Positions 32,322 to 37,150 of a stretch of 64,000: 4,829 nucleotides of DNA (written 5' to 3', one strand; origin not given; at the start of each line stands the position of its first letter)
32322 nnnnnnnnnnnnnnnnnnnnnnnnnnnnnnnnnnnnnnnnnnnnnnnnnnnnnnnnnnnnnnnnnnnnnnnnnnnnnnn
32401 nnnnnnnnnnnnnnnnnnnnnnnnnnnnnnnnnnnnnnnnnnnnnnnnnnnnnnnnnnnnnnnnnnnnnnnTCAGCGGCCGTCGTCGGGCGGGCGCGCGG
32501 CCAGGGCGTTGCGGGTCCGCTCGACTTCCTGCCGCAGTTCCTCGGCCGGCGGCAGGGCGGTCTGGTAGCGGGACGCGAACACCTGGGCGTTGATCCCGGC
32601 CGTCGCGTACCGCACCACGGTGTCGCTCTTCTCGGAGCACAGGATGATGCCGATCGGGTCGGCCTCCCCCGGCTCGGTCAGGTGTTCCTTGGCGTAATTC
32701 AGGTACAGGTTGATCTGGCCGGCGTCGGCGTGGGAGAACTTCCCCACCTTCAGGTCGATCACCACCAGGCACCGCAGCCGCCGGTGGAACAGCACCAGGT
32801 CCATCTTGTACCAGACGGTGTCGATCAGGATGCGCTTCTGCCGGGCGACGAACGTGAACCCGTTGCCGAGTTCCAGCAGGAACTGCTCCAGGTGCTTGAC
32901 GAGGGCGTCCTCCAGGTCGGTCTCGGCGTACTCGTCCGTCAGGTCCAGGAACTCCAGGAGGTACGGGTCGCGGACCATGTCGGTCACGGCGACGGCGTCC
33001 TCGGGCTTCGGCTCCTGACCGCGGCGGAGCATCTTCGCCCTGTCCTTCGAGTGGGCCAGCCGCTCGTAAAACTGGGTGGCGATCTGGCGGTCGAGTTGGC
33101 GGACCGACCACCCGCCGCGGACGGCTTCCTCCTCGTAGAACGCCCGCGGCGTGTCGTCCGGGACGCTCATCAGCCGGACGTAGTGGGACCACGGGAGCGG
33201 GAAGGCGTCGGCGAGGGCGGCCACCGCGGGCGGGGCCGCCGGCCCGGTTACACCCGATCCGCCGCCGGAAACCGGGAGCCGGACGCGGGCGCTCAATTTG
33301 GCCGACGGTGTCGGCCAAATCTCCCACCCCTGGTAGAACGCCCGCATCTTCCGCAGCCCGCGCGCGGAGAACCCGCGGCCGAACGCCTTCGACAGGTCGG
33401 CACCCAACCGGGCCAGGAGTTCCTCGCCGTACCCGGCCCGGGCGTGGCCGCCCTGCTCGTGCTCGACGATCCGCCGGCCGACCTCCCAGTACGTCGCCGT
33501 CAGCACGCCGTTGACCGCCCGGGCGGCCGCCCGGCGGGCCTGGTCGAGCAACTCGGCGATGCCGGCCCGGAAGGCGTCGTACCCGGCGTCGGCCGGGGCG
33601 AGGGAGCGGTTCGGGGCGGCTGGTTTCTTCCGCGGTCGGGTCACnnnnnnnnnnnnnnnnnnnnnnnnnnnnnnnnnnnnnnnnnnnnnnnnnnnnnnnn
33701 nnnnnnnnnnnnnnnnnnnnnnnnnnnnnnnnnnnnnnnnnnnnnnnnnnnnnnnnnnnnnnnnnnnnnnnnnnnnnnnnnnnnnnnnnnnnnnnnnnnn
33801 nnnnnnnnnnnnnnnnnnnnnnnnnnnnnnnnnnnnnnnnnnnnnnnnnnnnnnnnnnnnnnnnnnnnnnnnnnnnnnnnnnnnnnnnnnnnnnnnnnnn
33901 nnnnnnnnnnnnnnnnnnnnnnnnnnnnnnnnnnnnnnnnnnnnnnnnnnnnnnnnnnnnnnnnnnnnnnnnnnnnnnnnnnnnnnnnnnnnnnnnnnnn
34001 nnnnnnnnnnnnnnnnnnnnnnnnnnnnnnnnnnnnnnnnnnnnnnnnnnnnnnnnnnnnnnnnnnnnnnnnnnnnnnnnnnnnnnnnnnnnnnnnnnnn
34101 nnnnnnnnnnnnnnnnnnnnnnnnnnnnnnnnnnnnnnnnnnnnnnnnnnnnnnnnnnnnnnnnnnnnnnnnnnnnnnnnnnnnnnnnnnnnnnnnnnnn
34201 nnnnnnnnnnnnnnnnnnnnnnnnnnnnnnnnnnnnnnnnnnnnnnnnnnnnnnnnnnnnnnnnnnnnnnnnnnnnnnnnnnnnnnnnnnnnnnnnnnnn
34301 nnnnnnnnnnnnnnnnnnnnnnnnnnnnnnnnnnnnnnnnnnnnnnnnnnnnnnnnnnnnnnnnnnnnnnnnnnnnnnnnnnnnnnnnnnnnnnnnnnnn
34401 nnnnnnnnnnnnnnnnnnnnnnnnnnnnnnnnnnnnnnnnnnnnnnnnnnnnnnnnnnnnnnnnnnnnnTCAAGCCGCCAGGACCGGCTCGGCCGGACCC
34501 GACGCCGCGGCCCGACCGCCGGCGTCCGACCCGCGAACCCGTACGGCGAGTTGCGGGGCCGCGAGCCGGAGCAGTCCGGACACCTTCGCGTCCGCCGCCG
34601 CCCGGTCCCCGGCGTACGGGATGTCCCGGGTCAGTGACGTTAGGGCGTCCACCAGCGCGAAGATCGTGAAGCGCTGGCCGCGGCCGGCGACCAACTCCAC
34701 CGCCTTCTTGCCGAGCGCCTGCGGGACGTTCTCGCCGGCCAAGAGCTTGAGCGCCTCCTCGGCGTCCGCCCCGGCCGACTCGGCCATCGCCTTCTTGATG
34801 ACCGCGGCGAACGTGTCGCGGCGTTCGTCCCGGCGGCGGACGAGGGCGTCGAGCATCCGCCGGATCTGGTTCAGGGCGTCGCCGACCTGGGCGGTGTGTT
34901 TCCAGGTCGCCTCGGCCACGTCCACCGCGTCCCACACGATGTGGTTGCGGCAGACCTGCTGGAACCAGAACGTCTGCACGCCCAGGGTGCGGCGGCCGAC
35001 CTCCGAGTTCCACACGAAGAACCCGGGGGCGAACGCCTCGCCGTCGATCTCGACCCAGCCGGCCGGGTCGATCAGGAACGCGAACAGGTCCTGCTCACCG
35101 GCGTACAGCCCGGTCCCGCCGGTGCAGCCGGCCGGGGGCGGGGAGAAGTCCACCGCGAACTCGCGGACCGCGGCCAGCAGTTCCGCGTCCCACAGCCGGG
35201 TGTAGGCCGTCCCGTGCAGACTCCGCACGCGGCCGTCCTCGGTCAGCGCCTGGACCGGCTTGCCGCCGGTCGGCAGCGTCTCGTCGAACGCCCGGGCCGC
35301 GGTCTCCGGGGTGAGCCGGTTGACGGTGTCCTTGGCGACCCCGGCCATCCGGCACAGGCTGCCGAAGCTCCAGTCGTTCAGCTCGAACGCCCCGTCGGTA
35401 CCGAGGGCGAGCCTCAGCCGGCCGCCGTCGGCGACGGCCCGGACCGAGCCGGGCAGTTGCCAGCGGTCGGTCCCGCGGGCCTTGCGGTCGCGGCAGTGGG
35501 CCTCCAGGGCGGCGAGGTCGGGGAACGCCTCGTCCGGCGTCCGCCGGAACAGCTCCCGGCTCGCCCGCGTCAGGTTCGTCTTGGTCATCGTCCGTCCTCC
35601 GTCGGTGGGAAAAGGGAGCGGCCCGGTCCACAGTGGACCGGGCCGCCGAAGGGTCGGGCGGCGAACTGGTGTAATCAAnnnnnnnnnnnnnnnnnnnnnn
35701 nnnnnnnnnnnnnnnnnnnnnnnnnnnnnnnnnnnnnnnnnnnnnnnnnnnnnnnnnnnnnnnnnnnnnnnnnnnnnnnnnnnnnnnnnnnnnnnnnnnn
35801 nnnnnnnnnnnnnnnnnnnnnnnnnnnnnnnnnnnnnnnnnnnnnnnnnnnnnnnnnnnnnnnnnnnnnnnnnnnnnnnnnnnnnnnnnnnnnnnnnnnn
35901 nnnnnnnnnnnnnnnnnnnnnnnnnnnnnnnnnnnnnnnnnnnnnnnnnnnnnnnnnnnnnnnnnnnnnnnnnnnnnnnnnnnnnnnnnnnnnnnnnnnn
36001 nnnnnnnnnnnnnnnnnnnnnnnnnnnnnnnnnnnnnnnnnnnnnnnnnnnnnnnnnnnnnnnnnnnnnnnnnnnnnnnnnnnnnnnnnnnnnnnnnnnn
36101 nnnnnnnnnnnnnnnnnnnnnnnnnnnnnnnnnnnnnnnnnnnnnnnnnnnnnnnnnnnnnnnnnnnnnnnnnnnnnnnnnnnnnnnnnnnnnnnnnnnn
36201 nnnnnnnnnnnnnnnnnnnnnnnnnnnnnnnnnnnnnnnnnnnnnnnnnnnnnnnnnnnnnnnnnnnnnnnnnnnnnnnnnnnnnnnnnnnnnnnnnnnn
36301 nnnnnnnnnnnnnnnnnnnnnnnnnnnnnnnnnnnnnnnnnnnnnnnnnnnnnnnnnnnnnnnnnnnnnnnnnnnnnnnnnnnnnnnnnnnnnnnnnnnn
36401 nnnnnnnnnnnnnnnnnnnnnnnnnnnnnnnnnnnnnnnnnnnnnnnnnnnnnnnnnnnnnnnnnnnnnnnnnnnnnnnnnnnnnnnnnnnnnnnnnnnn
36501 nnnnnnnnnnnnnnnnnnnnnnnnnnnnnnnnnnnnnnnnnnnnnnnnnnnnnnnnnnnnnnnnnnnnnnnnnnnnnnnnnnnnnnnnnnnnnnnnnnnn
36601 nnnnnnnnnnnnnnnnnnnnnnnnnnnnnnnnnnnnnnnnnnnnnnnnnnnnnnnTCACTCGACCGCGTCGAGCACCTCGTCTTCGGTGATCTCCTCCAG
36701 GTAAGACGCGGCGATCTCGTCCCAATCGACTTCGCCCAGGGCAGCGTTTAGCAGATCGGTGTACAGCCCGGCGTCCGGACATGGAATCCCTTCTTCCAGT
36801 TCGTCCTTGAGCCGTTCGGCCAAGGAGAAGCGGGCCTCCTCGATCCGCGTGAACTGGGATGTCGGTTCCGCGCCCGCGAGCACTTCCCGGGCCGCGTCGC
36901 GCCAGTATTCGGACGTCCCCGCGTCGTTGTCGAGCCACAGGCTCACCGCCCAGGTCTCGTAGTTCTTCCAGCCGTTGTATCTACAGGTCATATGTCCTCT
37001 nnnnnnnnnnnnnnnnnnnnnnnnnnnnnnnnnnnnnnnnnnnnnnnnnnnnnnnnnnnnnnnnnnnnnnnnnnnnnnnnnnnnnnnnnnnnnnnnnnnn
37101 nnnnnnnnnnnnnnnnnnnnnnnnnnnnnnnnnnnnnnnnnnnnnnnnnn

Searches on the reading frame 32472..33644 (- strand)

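Call 25: search_protein_families(library=pfam, proteins=[window:32472-33644:-], max_evalue=0.001)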
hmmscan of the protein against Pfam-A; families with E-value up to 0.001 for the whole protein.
window:32472-33644:- (390 aa): 2 families
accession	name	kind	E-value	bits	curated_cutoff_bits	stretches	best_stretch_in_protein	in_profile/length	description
PF06250.17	YhcG_C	-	1.7e-56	190.8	32.5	1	222-374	2-156/157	YhcG PDDEXK nuclease domain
PF17761.7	DUF1016_N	-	3.4e-39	134.5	32.8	1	29-195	2-137/137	DUF1016 N-terminal domain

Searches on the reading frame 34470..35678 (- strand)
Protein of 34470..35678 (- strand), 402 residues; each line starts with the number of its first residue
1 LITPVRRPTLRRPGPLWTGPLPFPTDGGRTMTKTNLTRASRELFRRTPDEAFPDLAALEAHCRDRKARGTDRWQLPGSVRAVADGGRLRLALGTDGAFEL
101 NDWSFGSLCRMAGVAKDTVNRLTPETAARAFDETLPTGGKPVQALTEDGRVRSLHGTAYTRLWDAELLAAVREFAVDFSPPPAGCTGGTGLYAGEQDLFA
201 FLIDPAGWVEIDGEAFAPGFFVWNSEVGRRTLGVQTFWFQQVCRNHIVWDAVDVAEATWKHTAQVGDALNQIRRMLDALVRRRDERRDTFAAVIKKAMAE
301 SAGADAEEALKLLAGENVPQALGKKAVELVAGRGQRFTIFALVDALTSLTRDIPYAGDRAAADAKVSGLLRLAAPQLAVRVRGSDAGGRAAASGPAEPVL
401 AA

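Call 3: search_protein_families(library=pfam, proteins=[window:34470-35678:-], max_evalue=0.01)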
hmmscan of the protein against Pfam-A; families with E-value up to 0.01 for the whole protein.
window:34470-35678:- (402 aa): 1 family
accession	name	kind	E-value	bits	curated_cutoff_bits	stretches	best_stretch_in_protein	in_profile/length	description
PF06067.16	DUF932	-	0.0061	16.8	23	1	212-301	57-147/227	Domain of unknown function (DUF932)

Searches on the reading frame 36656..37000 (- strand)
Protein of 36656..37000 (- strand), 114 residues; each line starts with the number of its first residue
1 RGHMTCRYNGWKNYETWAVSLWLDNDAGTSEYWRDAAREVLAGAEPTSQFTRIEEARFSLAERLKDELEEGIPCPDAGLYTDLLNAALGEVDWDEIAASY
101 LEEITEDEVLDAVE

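Call 3: search_protein_families(library=pfam, proteins=[window:36656-37000:-], max_evalue=0.01)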
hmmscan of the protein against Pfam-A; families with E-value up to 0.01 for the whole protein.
window:36656-37000:- (114 aa): 1 family
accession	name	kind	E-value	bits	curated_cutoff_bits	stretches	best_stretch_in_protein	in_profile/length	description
PF23907.1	DUF7249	-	8.1e-10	40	27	1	5-97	2-73/93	Family of unknown function (DUF7249)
